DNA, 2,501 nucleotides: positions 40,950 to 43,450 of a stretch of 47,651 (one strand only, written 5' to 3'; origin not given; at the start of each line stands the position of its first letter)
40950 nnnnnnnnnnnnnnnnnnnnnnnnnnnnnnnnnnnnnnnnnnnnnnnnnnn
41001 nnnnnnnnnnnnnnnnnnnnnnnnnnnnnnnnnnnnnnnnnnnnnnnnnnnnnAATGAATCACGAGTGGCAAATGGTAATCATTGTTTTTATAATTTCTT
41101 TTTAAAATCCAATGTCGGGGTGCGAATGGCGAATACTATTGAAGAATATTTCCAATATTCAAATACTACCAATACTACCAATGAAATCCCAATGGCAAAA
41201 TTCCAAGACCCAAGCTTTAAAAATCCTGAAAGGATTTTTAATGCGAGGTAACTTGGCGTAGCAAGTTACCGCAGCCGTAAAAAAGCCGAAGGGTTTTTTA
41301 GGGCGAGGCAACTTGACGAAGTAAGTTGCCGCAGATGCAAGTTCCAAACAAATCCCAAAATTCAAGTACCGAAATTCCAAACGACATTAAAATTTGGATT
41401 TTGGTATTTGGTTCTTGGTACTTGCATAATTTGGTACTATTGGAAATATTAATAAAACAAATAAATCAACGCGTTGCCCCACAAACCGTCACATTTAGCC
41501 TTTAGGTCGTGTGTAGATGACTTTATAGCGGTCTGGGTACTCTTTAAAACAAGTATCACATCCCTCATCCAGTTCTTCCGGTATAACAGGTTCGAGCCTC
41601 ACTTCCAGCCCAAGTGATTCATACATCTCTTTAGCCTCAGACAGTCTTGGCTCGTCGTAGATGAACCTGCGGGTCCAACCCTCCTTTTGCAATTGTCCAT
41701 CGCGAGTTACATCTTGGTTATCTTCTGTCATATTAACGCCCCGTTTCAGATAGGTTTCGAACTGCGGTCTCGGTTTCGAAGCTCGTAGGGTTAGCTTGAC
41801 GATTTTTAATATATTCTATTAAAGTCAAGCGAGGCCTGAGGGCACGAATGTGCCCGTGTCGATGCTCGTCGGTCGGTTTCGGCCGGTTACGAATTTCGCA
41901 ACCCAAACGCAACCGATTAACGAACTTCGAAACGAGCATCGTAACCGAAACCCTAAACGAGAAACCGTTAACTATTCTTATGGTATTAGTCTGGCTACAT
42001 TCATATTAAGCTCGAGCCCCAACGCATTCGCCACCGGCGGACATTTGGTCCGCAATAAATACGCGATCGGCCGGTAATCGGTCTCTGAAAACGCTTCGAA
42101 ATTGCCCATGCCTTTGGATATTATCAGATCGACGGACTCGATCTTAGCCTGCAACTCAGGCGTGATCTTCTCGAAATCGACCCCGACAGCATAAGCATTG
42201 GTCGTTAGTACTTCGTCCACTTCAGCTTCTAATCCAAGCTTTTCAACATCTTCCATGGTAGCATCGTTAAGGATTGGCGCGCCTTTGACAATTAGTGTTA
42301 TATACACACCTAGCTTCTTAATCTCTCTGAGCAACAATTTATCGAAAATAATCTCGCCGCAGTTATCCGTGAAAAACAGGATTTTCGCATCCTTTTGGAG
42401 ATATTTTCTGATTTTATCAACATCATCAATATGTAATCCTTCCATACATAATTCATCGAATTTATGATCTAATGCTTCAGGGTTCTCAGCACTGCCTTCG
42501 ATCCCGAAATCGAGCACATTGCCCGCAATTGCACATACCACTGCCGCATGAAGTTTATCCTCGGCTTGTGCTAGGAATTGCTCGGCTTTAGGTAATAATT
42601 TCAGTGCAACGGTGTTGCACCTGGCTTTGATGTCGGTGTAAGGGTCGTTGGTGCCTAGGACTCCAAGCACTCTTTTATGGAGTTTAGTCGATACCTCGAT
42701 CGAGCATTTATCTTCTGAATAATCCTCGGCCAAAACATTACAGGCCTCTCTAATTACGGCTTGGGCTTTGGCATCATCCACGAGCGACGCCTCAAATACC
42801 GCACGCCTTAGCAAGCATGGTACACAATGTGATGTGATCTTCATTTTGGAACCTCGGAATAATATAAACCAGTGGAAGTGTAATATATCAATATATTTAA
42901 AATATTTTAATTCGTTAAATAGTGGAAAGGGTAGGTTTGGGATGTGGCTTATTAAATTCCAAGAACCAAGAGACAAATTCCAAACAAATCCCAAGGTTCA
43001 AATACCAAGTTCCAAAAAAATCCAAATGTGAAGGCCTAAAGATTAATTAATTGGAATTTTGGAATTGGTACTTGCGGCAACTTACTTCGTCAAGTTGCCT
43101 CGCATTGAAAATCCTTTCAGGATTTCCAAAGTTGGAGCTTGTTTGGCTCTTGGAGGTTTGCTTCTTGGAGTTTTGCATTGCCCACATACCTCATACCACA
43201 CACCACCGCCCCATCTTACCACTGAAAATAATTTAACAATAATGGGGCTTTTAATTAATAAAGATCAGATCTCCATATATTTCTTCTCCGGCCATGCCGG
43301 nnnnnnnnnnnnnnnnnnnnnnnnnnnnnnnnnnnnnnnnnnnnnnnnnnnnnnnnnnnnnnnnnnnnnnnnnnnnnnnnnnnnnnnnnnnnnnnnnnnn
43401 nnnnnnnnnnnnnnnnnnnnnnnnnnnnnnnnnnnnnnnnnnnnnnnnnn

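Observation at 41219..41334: Family A: ~55-nt double-hairpin module with compensatory stem changes and hairpin shuffling (5 copies)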

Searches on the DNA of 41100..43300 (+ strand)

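Call 76: search_dna_similar(query=window:43060-43140:+, collection=plasmids, mode=distant, max_evalue=1, max_rows=10)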
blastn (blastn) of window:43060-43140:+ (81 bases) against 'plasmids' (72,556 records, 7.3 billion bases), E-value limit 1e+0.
No match.

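Call 77: search_dna_similar(query=window:43060-43140:+, collection=phages, mode=distant, max_evalue=1, max_rows=10)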
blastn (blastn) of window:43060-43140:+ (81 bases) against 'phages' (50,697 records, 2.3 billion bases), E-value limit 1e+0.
Records with a match: 2; places in all: 2; records where one place covers at least 80% of the query: 0.
Best place of each record, by identity: 90-95% 2.
By first word of the organism name: Agrobacterium 2.
By host as written in the record: Agrobacterium sp. H13-3 2.
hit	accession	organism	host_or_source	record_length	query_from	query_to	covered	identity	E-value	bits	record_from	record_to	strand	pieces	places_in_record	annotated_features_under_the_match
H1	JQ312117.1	Agrobacterium phage 7-7-1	Agrobacterium sp. H13-3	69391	49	74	32%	92.6%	7e-1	37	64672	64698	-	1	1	hypothetical protein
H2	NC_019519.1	Agrobacterium phage 7-7-1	Agrobacterium sp. H13-3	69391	49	74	32%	92.6%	7e-1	37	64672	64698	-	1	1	hypothetical protein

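Call 78: search_rna_families(source=window, start=41100, end=43300, threshold=evalue, max_evalue=1)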
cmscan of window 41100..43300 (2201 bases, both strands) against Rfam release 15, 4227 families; matches with E-value up to 1: 0.
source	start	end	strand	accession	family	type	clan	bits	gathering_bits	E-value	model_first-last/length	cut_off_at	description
